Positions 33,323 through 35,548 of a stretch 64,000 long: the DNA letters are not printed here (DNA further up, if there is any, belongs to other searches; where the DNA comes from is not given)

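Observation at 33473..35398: A domain-minimal Mfd has no UvrA-recruiting or autoinhibitory modules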

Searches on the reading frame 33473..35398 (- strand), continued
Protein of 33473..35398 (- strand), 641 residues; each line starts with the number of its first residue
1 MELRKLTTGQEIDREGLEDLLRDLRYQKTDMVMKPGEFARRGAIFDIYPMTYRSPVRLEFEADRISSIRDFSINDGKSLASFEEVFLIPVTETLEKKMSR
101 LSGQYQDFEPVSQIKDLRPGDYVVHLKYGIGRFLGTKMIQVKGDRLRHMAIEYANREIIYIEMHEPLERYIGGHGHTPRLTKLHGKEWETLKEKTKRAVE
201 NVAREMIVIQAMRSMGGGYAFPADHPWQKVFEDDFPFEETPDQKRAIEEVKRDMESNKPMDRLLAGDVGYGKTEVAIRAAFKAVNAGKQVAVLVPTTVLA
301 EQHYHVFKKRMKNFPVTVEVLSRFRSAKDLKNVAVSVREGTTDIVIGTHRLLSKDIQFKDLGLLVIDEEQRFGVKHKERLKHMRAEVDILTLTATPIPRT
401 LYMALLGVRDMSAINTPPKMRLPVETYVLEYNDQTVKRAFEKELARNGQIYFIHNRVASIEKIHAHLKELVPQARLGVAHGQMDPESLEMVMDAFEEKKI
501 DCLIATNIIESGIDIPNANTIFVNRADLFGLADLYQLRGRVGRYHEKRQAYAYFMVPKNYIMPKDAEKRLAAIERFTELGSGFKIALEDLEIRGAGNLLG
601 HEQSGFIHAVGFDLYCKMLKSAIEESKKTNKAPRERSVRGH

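Call 7: find_homologous_proteins(query=window:33473-35398:-, max_evalue=1e-20)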
Query window:33473-35398:- (641 aa): 8000 proteins with E <= 1e-20 among 8000 candidates; the best 120 are listed.
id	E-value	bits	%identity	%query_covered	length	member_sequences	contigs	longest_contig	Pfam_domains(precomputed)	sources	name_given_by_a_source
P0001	0.0e+0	1441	100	100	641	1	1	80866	PF02559.23,PF00270.36,PF14814.12,PF17757.7,PF00271.38,PF04851.22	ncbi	-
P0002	0.0e+0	1283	87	100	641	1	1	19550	PF02559.23,PF00270.36,PF14814.12,PF17757.7,PF00271.38,PF04851.22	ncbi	-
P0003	0.0e+0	1240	85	100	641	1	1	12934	PF02559.23,PF00270.36,PF14814.12,PF17757.7,PF00271.38,PF04851.22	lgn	-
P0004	0.0e+0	1236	85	99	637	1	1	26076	PF02559.23,PF00270.36,PF00176.30,PF14814.12,PF17757.7,PF00271.38,PF04851.22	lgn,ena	-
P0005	0.0e+0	1234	85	98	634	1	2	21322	PF02559.23,PF00270.36,PF00176.30,PF14814.12,PF17757.7,PF00271.38,PF04851.22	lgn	-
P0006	0.0e+0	1232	84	98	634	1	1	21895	PF02559.23,PF00270.36,PF00176.30,PF14814.12,PF17757.7,PF00271.38,PF04851.22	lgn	-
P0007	0.0e+0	1230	84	98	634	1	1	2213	PF02559.23,PF00270.36,PF14814.12,PF17757.7,PF00271.38,PF04851.22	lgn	-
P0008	0.0e+0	1228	85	98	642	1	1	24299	PF02559.23,PF00270.36,PF14814.12,PF17757.7,PF00271.38,PF04851.22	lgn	-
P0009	0.0e+0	1095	74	99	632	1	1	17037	PF02559.23,PF00270.36,PF14814.12,PF17757.7,PF00271.38,PF04851.22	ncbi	-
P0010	0.0e+0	1083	75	99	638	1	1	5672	PF02559.23,PF00270.36,PF14814.12,PF17757.7,PF00271.38,PF04851.22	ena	-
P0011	0.0e+0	1079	73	100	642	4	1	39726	PF02559.23,PF00270.36,PF14814.12,PF17757.7,PF00271.38,PF04851.22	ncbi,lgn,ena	-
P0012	0.0e+0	1078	74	98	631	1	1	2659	PF02559.23,PF00270.36,PF14814.12,PF17757.7,PF00271.38,PF04851.22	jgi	jgi:transcription-repair coupling factor (superfamily II helicase)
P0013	0.0e+0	1078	75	98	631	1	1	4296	PF02559.23,PF00270.36,PF14814.12,PF17757.7,PF00271.38,PF04851.22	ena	-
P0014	0.0e+0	1077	75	98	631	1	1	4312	PF02559.23,PF00270.36,PF14814.12,PF17757.7,PF00271.38,PF04851.22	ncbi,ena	-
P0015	0.0e+0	1075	73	98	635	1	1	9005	PF02559.23,PF00270.36,PF17757.7,PF00271.38,PF04851.22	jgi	jgi:transcription-repair coupling factor (superfamily II helicase)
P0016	0.0e+0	1075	74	98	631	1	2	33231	PF02559.23,PF00270.36,PF14814.12,PF17757.7,PF00271.38,PF04851.22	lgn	-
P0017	0.0e+0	1074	72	99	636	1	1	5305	PF02559.23,PF00270.36,PF14814.12,PF17757.7,PF00271.38,PF22590.3,PF04851.22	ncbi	-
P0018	0.0e+0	1071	73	98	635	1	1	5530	PF02559.23,PF00270.36,PF17757.7,PF00271.38,PF22590.3,PF04851.22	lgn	-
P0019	0.0e+0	1070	73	98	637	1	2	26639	PF02559.23,PF00270.36,PF14814.12,PF17757.7,PF00271.38,PF04851.22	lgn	-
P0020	0.0e+0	1068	74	98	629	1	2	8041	PF02559.23,PF00270.36,PF14814.12,PF17757.7,PF00271.38,PF04851.22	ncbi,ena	-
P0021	0.0e+0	1065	72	98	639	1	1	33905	PF02559.23,PF00270.36,PF14814.12,PF17757.7,PF00271.38,PF04851.22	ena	-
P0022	0.0e+0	1061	72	98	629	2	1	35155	PF02559.23,PF00270.36,PF14814.12,PF17757.7,PF00271.38,PF04851.22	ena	-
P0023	0.0e+0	1060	72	99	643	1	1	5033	PF02559.23,PF00270.36,PF14814.12,PF17757.7,PF00271.38,PF04851.22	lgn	-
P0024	0.0e+0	1060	72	98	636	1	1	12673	PF02559.23,PF00270.36,PF14814.12,PF17757.7,PF00271.38,PF22590.3,PF04851.22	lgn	-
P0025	0.0e+0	1057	74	98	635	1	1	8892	PF02559.23,PF00270.36,PF14814.12,PF17757.7,PF00271.38,PF04851.22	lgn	-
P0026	0.0e+0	1052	73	98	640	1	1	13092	PF02559.23,PF00270.36,PF14814.12,PF17757.7,PF00271.38,PF04851.22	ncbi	-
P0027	0.0e+0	1045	71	99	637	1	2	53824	PF02559.23,PF00270.36,PF17757.7,PF00271.38,PF22590.3,PF04851.22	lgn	-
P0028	0.0e+0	1042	72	98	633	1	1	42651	PF02559.23,PF00270.36,PF14814.12,PF17757.7,PF00271.38,PF22590.3,PF04851.22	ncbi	-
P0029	0.0e+0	1040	71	98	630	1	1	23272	PF02559.23,PF00270.36,PF14814.12,PF17757.7,PF00271.38,PF04851.22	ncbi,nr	ncbi:MAG: transcription-repair coupling factor [Candidatus Omnitrophica bacterium]|nr:transcription-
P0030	0.0e+0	1040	71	99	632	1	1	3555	PF02559.23,PF00270.36,PF14814.12,PF17757.7,PF00271.38,PF04851.22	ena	-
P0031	0.0e+0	1039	72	98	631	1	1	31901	PF02559.23,PF00270.36,PF14814.12,PF17757.7,PF00271.38,PF04851.22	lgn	-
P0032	0.0e+0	1036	71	99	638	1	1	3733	PF02559.23,PF00270.36,PF14814.12,PF17757.7,PF00271.38,PF22590.3,PF04851.22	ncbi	-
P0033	0.0e+0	1035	71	97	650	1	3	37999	PF02559.23,PF00270.36,PF14814.12,PF17757.7,PF00271.38,PF04851.22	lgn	-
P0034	0.0e+0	1034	71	98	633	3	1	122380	PF02559.23,PF00270.36,PF14814.12,PF17757.7,PF00271.38,PF22590.3,PF04851.22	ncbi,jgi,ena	ncbi:MAG: transcription-repair coupling factor [Candidatus Omnitrophota bacterium]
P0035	0.0e+0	1026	71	99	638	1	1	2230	PF02559.23,PF00270.36,PF14814.12,PF17757.7,PF00271.38,PF04851.22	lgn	-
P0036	0.0e+0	1024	71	98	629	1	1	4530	PF02559.23,PF00270.36,PF14814.12,PF17757.7,PF00271.38,PF22590.3,PF04851.22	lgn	-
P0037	0.0e+0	1021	71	97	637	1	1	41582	PF02559.23,PF00270.36,PF14814.12,PF17757.7,PF00271.38,PF04851.22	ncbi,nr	ncbi:MAG: transcription-repair coupling factor [Candidatus Omnitrophica bacterium]|nr:transcription-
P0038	0.0e+0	1020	70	98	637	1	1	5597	PF02559.23,PF00270.36,PF14814.12,PF17757.7,PF00271.38,PF04851.22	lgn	-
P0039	0.0e+0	1017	70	98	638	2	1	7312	PF02559.23,PF00270.36,PF14814.12,PF17757.7,PF00271.38,PF04851.22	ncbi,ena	-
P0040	0.0e+0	1017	70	98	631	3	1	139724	PF02559.23,PF00270.36,PF17757.7,PF00271.38,PF04851.22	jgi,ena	-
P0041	0.0e+0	1015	70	98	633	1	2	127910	PF02559.23,PF00270.36,PF14814.12,PF17757.7,PF00271.38,PF04851.22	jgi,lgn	jgi:transcription-repair coupling factor (superfamily II helicase)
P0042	0.0e+0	1015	70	99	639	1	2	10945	PF02559.23,PF00270.36,PF17757.7,PF00271.38,PF22590.3,PF04851.22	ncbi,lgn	-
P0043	0.0e+0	1014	70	99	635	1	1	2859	PF02559.23,PF00270.36,PF17757.7,PF00271.38,PF04851.22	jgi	-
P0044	0.0e+0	1012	70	98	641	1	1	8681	PF02559.23,PF00270.36,PF14814.12,PF17757.7,PF00271.38,PF22590.3,PF04851.22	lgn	-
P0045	1.9e-298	1009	71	98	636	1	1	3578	PF02559.23,PF00270.36,PF14814.12,PF17757.7,PF00271.38,PF04851.22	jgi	-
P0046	2.4e-298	1009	70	98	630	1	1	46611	PF02559.23,PF00270.36,PF14814.12,PF17757.7,PF00271.38,PF04851.22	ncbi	-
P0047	2.6e-298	1009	69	98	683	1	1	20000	PF02559.23,PF00270.36,PF14814.12,PF17757.7,PF00271.38,PF22590.3,PF04851.22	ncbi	-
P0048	7.8e-298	1007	69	98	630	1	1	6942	PF02559.23,PF00270.36,PF14814.12,PF17757.7,PF00271.38,PF04851.22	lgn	-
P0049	1.7e-297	1006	69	98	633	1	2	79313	PF02559.23,PF00270.36,PF17757.7,PF00271.38,PF22590.3,PF04851.22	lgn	-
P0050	9.0e-297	1004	69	98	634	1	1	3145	PF02559.23,PF00270.36,PF14814.12,PF17757.7,PF00271.38,PF04851.22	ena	-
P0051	1.1e-296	1003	69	98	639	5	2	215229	PF02559.23,PF00270.36,PF14814.12,PF17757.7,PF00271.38,PF04851.22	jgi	jgi:transcription-repair coupling factor (superfamily II helicase)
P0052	1.2e-296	1003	69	98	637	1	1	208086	PF02559.23,PF00270.36,PF14814.12,PF17757.7,PF00271.38,PF04851.22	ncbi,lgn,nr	ncbi:MAG: transcription-repair coupling factor [Candidatus Omnitrophica bacterium]|nr:transcription-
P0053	1.6e-296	1003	69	98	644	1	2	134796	PF02559.23,PF00270.36,PF17757.7,PF00271.38,PF04851.22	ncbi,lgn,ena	-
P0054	3.0e-296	1002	69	98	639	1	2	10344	PF02559.23,PF00270.36,PF14814.12,PF17757.7,PF00271.38,PF04851.22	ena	-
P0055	3.4e-296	1002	68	98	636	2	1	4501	PF02559.23,PF00270.36,PF14814.12,PF17757.7,PF00271.38,PF04851.22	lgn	-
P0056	1.2e-295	1000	69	98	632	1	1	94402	PF02559.23,PF00270.36,PF14814.12,PF17757.7,PF00271.38,PF04851.22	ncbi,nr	ncbi:MAG: transcription-repair coupling factor [Candidatus Omnitrophica bacterium]|nr:transcription-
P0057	1.3e-295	1000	69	98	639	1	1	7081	PF02559.23,PF00270.36,PF14814.12,PF17757.7,PF00271.38,PF04851.22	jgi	jgi:transcription-repair coupling factor (superfamily II helicase)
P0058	1.5e-295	1000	69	98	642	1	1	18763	PF02559.23,PF00270.36,PF14814.12,PF17757.7,PF00271.38,PF04851.22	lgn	-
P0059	2.0e-295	999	69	98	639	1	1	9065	PF02559.23,PF00270.36,PF14814.12,PF17757.7,PF00271.38,PF04851.22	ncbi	-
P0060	8.0e-295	997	69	99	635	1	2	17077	PF02559.23,PF00270.36,PF17757.7,PF00271.38,PF04851.22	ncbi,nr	ncbi:MAG: transcription-repair coupling factor [Candidatus Omnitrophica bacterium]|nr:transcription-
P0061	2.3e-294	996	69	98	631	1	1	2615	PF02559.23,PF00270.36,PF00176.30,PF14814.12,PF17757.7,PF00271.38,PF04851.22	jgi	jgi:transcription-repair coupling factor (superfamily II helicase)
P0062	1.2e-293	993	67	98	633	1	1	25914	PF02559.23,PF00270.36,PF14814.12,PF17757.7,PF00271.38,PF04851.22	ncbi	-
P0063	1.3e-293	993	68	99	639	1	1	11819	PF02559.23,PF00270.36,PF17757.7,PF00271.38,PF04851.22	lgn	-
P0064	2.5e-293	992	69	97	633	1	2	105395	PF02559.23,PF00270.36,PF14814.12,PF17757.7,PF00271.38,PF04851.22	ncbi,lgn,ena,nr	ncbi:MAG: transcription-repair coupling factor [Candidatus Omnitrophica bacterium]|nr:transcription-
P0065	3.0e-293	992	68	98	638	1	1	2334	PF02559.23,PF00270.36,PF17757.7,PF00271.38,PF22590.3,PF04851.22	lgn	-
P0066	5.7e-293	991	69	98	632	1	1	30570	PF02559.23,PF00270.36,PF17757.7,PF00271.38,PF22590.3,PF04851.22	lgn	-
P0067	5.9e-292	988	67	98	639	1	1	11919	PF02559.23,PF00270.36,PF17757.7,PF00271.38,PF04851.22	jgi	-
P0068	1.6e-291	986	67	98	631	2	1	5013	PF02559.23,PF00270.36,PF17757.7,PF00271.38,PF04851.22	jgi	-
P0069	2.3e-291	986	67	98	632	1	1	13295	PF02559.23,PF00270.36,PF14814.12,PF17757.7,PF00271.38,PF04851.22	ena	-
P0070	3.8e-291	985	67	98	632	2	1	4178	PF02559.23,PF00270.36,PF17757.7,PF00271.38,PF04851.22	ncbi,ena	-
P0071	2.0e-290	983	69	97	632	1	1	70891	PF02559.23,PF00270.36,PF14814.12,PF17757.7,PF00271.38,PF04851.22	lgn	-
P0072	2.1e-290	983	69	98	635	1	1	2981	PF02559.23,PF00270.36,PF14814.12,PF17757.7,PF00271.38,PF04851.22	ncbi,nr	ncbi:MAG TPA: DEAD/DEAH box helicase [bacterium]|nr:DEAD/DEAH box helicase [bacterium]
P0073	2.9e-290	982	69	98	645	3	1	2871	PF02559.23,PF00270.36,PF14814.12,PF17757.7,PF00271.38,PF04851.22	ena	-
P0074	1.4e-289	980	69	98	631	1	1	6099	PF02559.23,PF00270.36,PF14814.12,PF17757.7,PF00271.38,PF04851.22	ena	-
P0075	8.5e-289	977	67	98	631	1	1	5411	PF02559.23,PF00270.36,PF14814.12,PF17757.7,PF00271.38,PF04851.22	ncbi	-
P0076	1.2e-288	977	68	98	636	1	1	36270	PF02559.23,PF00270.36,PF17757.7,PF00271.38,PF04851.22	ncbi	-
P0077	3.4e-288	975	68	98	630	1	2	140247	PF02559.23,PF00270.36,PF14814.12,PF17757.7,PF00271.38,PF22590.3,PF04851.22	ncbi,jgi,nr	ncbi:MAG TPA: transcription-repair coupling factor [Verrucomicrobiae bacterium]|jgi:transcription-re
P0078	3.5e-288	975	66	98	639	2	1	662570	PF02559.23,PF00270.36,PF17757.7,PF00271.38,PF04851.22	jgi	-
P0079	3.6e-288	975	66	98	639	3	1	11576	PF02559.23,PF00270.36,PF17757.7,PF00271.38,PF04851.22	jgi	-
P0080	7.3e-288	974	67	97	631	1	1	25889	PF02559.23,PF00270.36,PF14814.12,PF17757.7,PF00271.38,PF04851.22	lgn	-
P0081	4.3e-287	972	67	98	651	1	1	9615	PF02559.23,PF00270.36,PF14814.12,PF17757.7,PF00271.38,PF04851.22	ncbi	-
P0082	4.5e-287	972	67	98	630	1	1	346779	PF02559.23,PF00270.36,PF17757.7,PF00271.38,PF04851.22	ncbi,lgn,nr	ncbi:MAG: transcription-repair coupling factor [Candidatus Omnitrophota bacterium]|nr:transcription-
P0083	3.0e-286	969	66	99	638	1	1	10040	PF02559.23,PF00270.36,PF14814.12,PF17757.7,PF00271.38,PF22590.3,PF04851.22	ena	-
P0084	3.3e-286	969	67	98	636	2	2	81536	PF02559.23,PF00270.36,PF17757.7,PF00271.38,PF22590.3,PF04851.22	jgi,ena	-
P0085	4.1e-286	969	67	98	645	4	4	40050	PF02559.23,PF00270.36,PF14814.12,PF17757.7,PF00271.38,PF04851.22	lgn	-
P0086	1.5e-285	967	66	99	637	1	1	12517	PF02559.23,PF00270.36,PF14814.12,PF17757.7,PF00271.38,PF22590.3,PF04851.22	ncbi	-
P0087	1.6e-285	967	67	97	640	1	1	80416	PF02559.23,PF00270.36,PF14814.12,PF17757.7,PF00271.38,PF22590.3,PF04851.22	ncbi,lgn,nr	ncbi:MAG: transcription-repair coupling factor [Candidatus Omnitrophica bacterium]|nr:transcription-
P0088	1.7e-285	967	67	98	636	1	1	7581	PF02559.23,PF00270.36,PF17757.7,PF00271.38,PF04851.22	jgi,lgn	-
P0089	2.4e-284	963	66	100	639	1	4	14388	PF02559.23,PF00270.36,PF14814.12,PF17757.7,PF00271.38,PF04851.22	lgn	-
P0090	2.6e-284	963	66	98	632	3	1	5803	PF02559.23,PF00270.36,PF14814.12,PF17757.7,PF00271.38,PF04851.22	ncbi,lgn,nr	ncbi:MAG: transcription-repair coupling factor [Candidatus Omnitrophica bacterium]|nr:transcription-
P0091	4.4e-284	962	67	98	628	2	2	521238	PF02559.23,PF00270.36,PF14814.12,PF17757.7,PF00271.38,PF22590.3,PF04851.22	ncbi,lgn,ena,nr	ncbi:MAG TPA: transcription-repair coupling factor [Candidatus Omnitrophota bacterium]|nr:transcript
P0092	1.3e-283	960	67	98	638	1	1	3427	PF02559.23,PF00270.36,PF17757.7,PF00271.38,PF04851.22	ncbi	-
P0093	3.2e-283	959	67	98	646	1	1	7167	PF02559.23,PF00270.36,PF14814.12,PF17757.7,PF00271.38,PF04851.22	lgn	-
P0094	3.8e-283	959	66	98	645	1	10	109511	PF02559.23,PF00270.36,PF14814.12,PF17757.7,PF00271.38,PF04851.22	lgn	-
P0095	4.5e-283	959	66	99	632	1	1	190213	PF02559.23,PF00270.36,PF14814.12,PF17757.7,PF00271.38,PF04851.22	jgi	jgi:transcription-repair coupling factor (superfamily II helicase)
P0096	5.0e-283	958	67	98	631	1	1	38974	PF02559.23,PF00270.36,PF14814.12,PF17757.7,PF00271.38,PF04851.22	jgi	jgi:transcription-repair coupling factor (superfamily II helicase)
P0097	9.4e-283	957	67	98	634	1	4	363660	PF02559.23,PF00270.36,PF17757.7,PF00271.38,PF04851.22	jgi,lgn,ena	jgi:transcription-repair coupling factor (superfamily II helicase)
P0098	9.7e-283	957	67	98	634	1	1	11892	PF02559.23,PF00270.36,PF17757.7,PF00271.38,PF04851.22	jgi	jgi:transcription-repair coupling factor (superfamily II helicase)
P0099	1.5e-282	957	66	99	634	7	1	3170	PF02559.23,PF00270.36,PF17757.7,PF00271.38,PF04851.22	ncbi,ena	-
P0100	1.7e-282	957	67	98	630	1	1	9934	PF02559.23,PF00270.36,PF14814.12,PF17757.7,PF00271.38,PF04851.22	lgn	-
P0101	2.2e-282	956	65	99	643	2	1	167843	PF02559.23,PF00270.36,PF17757.7,PF00271.38,PF04851.22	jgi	-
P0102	2.4e-282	956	67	98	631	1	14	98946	PF02559.23,PF00270.36,PF14814.12,PF17757.7,PF00271.38,PF04851.22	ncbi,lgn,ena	-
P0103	4.3e-282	955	66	98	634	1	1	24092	PF02559.23,PF00270.36,PF14814.12,PF17757.7,PF00271.38,PF04851.22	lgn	-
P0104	8.2e-282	954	66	98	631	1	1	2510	PF02559.23,PF00270.36,PF14814.12,PF17757.7,PF00271.38,PF04851.22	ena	-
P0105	1.8e-281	953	66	98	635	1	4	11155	PF02559.23,PF00270.36,PF14814.12,PF17757.7,PF00271.38,PF04851.22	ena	-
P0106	3.0e-281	952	66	98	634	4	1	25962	PF02559.23,PF00270.36,PF14814.12,PF17757.7,PF00271.38,PF04851.22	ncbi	-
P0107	4.8e-281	952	65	99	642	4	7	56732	PF02559.23,PF00270.36,PF14814.12,PF17757.7,PF00271.38,PF04851.22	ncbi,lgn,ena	-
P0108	1.3e-280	950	66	98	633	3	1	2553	PF02559.23,PF00270.36,PF17757.7,PF00271.38,PF04851.22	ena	-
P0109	1.6e-280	950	66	98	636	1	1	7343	PF02559.23,PF00270.36,PF14814.12,PF17757.7,PF00271.38,PF04851.22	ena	-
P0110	1.8e-280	950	65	98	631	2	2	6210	PF02559.23,PF00270.36,PF14814.12,PF17757.7,PF00271.38,PF04851.22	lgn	-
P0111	1.9e-280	950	66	98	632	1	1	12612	PF02559.23,PF00270.36,PF17757.7,PF00271.38,PF04851.22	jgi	jgi:transcription-repair coupling factor (superfamily II helicase)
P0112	2.2e-280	950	66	98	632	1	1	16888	PF02559.23,PF00270.36,PF17757.7,PF00271.38,PF04851.22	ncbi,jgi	jgi:transcription-repair coupling factor (superfamily II helicase)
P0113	5.0e-280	948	66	98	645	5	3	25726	PF02559.23,PF00270.36,PF14814.12,PF17757.7,PF00271.38,PF04851.22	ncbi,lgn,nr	ncbi:MAG: transcription-repair coupling factor [Candidatus Omnitrophica bacterium]|nr:transcription-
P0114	5.2e-280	948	66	98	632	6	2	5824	PF02559.23,PF00270.36,PF14814.12,PF17757.7,PF00271.38,PF04851.22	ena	-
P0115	5.2e-280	948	66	98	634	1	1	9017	PF02559.23,PF00270.36,PF14814.12,PF17757.7,PF00271.38,PF04851.22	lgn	-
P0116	6.9e-280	948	67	98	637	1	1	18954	PF02559.23,PF00270.36,PF14814.12,PF17757.7,PF00271.38,PF04851.22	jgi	jgi:transcription-repair coupling factor (superfamily II helicase)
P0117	1.3e-279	947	67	98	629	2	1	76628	PF02559.23,PF00270.36,PF14814.12,PF17757.7,PF00271.38,PF04851.22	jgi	jgi:transcription-repair coupling factor (superfamily II helicase)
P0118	1.4e-279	947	66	98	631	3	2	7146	PF02559.23,PF00270.36,PF14814.12,PF17757.7,PF00271.38,PF04851.22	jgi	-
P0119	1.4e-279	947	65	99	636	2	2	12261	PF02559.23,PF00270.36,PF00176.30,PF17757.7,PF00271.38,PF04851.22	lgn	-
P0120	6.5e-279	945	66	98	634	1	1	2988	PF02559.23,PF00270.36,PF14814.12,PF17757.7,PF00271.38,PF04851.22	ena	-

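Call 20: search_protein_representatives(protein=window:33473-35398:-)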
Query: 641 residues. Proteins with E-value up to 0.001 (for the whole library): 39510; up to 1e-10: 23137; up to 1e-30: 11854. The best 150 are listed.
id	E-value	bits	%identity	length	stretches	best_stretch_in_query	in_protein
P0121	6.3e-239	811.0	58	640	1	5-629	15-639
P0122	5.7e-212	722.0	55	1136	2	100-628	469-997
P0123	7.2e-210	715.1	53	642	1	5-630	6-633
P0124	4.6e-203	692.6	54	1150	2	105-632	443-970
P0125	4.6e-202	689.3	52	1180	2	98-634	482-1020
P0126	5.3e-202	689.1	52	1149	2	106-633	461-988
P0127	1.3e-201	687.8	53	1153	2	102-626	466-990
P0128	1.8e-201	687.3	51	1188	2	71-632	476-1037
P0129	4.5e-201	686.0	53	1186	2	109-626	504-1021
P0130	1.0e-200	684.9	52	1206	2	104-627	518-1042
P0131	1.0e-200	684.8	52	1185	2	97-636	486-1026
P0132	6.2e-200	682.2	52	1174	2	104-628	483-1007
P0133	7.4e-200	682.0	53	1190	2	104-623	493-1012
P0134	4.5e-199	679.4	53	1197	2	107-627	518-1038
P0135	1.1e-198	678.1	52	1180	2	111-627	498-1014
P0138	2.3e-198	677.1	54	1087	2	110-628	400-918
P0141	4.6e-198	676.1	53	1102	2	111-625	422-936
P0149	1.8e-196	670.8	50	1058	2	95-628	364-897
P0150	7.4e-196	668.8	53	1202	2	112-627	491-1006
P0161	8.4e-194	662.0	52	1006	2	104-625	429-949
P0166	1.1e-193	661.6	55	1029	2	109-621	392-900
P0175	1.2e-192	658.2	50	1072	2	109-627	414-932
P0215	6.9e-190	649.1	50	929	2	96-627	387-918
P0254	2.1e-188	644.2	50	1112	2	96-635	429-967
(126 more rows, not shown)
